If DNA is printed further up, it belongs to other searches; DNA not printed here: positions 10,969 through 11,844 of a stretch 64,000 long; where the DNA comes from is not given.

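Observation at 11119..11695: In-frame DUF559 endonuclease element with 39-nt terminal inverted repeats inside a nuclease-helicase gene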

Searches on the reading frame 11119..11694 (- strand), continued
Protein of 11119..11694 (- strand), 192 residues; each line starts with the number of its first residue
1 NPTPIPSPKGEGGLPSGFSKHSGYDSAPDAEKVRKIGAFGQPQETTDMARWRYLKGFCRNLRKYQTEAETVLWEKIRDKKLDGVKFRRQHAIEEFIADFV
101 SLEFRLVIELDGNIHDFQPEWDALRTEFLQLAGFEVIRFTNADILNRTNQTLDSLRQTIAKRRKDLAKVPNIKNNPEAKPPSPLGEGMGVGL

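Call 77: search_protein_families(library=phrogs, proteins=[window:11119-11694:-], max_evalue=0.001)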
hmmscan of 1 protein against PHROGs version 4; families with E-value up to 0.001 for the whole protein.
window:11119-11694:- (192 aa): 0 families

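Call 89: search_protein_representatives(protein=window:11119-11694:-)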
Query: 192 residues. Proteins with E-value up to 0.001 (for the whole library): 19443; up to 1e-10: 7781; up to 1e-30: 5. The best 150 are listed.
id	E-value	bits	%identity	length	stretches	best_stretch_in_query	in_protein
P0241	1.1e-45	172.3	60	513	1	61-191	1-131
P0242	5.0e-43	163.6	35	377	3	51-160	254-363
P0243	4.8e-36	140.8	34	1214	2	2-181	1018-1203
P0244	4.5e-35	137.7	49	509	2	1-187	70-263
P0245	1.2e-31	126.5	61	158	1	1-118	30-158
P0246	9.4e-30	120.3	40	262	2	58-155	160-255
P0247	1.1e-29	120.1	32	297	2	48-162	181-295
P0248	2.0e-28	116.0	42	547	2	50-187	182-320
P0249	3.6e-28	115.1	41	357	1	13-169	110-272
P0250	6.2e-28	114.4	45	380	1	45-190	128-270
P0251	8.4e-28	113.9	45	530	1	47-178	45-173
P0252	4.0e-27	111.7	43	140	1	43-164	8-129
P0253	4.7e-27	111.5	49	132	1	49-161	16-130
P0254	7.9e-27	110.8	38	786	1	2-186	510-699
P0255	9.7e-27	110.5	34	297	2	58-160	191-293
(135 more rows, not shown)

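Call 96: search_dna_similar(query=window:11119-11694:-, collection=phages, mode=protein, max_rows=10)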
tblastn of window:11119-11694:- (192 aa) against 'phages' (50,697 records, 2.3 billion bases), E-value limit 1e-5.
Records with a match: 2; places in all: 2; records where one place covers at least 80% of the query: 0.
Best place of each record, by identity: <60% 2.
By first word of the organism name: Bacteriophage 2.
By host as written in the record: - 2.
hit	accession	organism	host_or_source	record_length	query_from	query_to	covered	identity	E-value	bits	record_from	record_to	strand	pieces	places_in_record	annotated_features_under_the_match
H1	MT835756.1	Bacteriophage sp.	human fecal samples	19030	59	162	54%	34.0%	4e-7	55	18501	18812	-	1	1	record has no annotation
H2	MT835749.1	Bacteriophage sp.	human fecal samples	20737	59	144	45%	40.4%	5e-6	52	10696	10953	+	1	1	record has no annotation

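Call 97: search_dna_similar(query=window:11119-11694:-, collection=plasmids, mode=protein, max_rows=12)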
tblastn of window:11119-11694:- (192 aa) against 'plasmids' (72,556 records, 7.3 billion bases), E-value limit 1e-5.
Records with a match: 38; places in all: 41; records where one place covers at least 80% of the query: 3.
Best place of each record, by identity: <60% 38.
By first word of the organism name: Azospirillum 8; Deinococcus 5; Sinorhizobium 4; Sphingomonas 3; Pseudomonas 3; Synechocystis 2; Picosynechococcus 2; Pseudanabaena 2; Neisseria 2; Escherichia 2; and 5 more.
By predicted mobility (MOB-suite, as given by PLSDB): non-mobilizable 31; mobilizable 6; conjugative 1.
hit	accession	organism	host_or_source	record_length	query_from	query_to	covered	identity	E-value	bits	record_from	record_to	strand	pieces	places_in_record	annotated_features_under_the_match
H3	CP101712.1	Synechocystis sp. B12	cell culture,mangrove water from the ...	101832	6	190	96%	36.8%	2e-23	103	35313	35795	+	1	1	endonuclease domain-containing protein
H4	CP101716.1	Synechocystis sp. B12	cell culture,mangrove water from the ...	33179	1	160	83%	39.4%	7e-25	107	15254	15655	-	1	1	DUF559 domain-containing protein | hypothetical protein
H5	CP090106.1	Sinorhizobium meliloti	Medicago,Cell culture,Plant nodule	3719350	1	162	84%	33.7%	2e-17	86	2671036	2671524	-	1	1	endonuclease domain-containing protein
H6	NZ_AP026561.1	Deinococcus aetherius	-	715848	61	189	67%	38.8%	3e-14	77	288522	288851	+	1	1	endonuclease domain-containing protein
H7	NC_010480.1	Picosynechococcus sp. PCC 7002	-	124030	32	156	65%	37.9%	7e-20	94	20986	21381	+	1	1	DUF559 domain-containing protein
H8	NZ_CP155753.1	Sphingomonas parapaucimobilis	Chinese cabbage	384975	54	188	70%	34.1%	1e-14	78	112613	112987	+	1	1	DUF559 domain-containing protein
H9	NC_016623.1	Azospirillum lipoferum 4B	-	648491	59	170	58%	40.2%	7e-16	82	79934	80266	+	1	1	DUF559 domain-containing protein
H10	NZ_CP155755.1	Sphingomonas parapaucimobilis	Chinese cabbage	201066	57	183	66%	34.9%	3e-15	80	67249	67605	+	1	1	DUF559 domain-containing protein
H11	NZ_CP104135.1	Sinorhizobium sp. C101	Phaseolus vulgaris,cell ...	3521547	59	184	66%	35.0%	2e-13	75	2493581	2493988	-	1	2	none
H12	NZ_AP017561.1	Pseudanabaena sp. ABRG5-3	-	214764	54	155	53%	43.1%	1e-20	96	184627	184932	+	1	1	endonuclease domain-containing protein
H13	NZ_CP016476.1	Picosynechococcus sp. PCC 7003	cell culture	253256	54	159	55%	41.5%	5e-20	94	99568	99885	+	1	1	endonuclease domain-containing protein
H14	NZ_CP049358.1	Deinococcus wulumuqiensis R12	cell culture,soil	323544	44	160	61%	37.0%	3e-11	68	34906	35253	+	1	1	endonuclease domain-containing protein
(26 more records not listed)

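Call 98: get_annotated_region(hit=H3, flank=1500)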
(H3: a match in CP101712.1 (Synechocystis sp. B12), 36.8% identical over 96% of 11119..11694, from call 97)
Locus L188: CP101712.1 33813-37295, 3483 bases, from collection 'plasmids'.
description: Synechocystis sp. B12 plasmid unnamed3, complete sequence
organism: Synechocystis sp. B12 (NCBI taxid 2764086)
taxonomy: Bacteria; Cyanobacteriota; Cyanophyceae; Synechococcales; Merismopediaceae; Synechocystis; Synechocystis sp. B12
host: -; source: cell culture,mangrove water from the port of Santos, Brazil; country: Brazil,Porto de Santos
typing (MOB-suite, as given by PLSDB): non-mobilizable
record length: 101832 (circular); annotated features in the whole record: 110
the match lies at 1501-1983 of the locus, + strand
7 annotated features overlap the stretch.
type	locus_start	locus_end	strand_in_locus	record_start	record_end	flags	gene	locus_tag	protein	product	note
CDS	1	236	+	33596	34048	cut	-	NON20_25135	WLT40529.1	type II toxin-antitoxin system VapC family toxin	-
CDS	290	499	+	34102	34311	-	-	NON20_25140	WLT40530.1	hypothetical protein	-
CDS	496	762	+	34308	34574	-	-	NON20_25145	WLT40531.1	hypothetical protein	-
CDS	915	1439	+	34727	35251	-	-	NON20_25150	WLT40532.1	DUF1156 domain-containing protein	-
CDS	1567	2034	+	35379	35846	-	-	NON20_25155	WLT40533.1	endonuclease domain-containing protein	-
CDS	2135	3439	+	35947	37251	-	-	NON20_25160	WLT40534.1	hypothetical protein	-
CDS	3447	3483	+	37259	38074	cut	-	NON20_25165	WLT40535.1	hypothetical protein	-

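Call 99: get_annotated_region(hit=H5, flank=1500)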
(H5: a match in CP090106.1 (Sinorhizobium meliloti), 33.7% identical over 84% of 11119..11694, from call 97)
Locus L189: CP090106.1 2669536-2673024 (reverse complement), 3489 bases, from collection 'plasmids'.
description: Sinorhizobium meliloti strain Ak57 plasmid pSymB, complete sequence
organism: Sinorhizobium meliloti (NCBI taxid 382)
taxonomy: Bacteria; Pseudomonadota; Alphaproteobacteria; Hyphomicrobiales; Rhizobiaceae; Sinorhizobium; Sinorhizobium meliloti
host: -; source: Medicago,Cell culture,Plant nodule; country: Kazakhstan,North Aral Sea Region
typing (MOB-suite, as given by PLSDB): non-mobilizable
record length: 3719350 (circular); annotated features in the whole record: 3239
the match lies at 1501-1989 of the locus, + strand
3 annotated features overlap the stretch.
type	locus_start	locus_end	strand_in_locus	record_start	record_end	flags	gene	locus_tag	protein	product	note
CDS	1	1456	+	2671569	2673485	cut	-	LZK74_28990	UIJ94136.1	ATP-binding protein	-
CDS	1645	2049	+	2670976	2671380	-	-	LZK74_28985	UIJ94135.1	endonuclease domain-containing protein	-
CDS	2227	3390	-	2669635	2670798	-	-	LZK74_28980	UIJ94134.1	IS4-like element ISRm16 family transposase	-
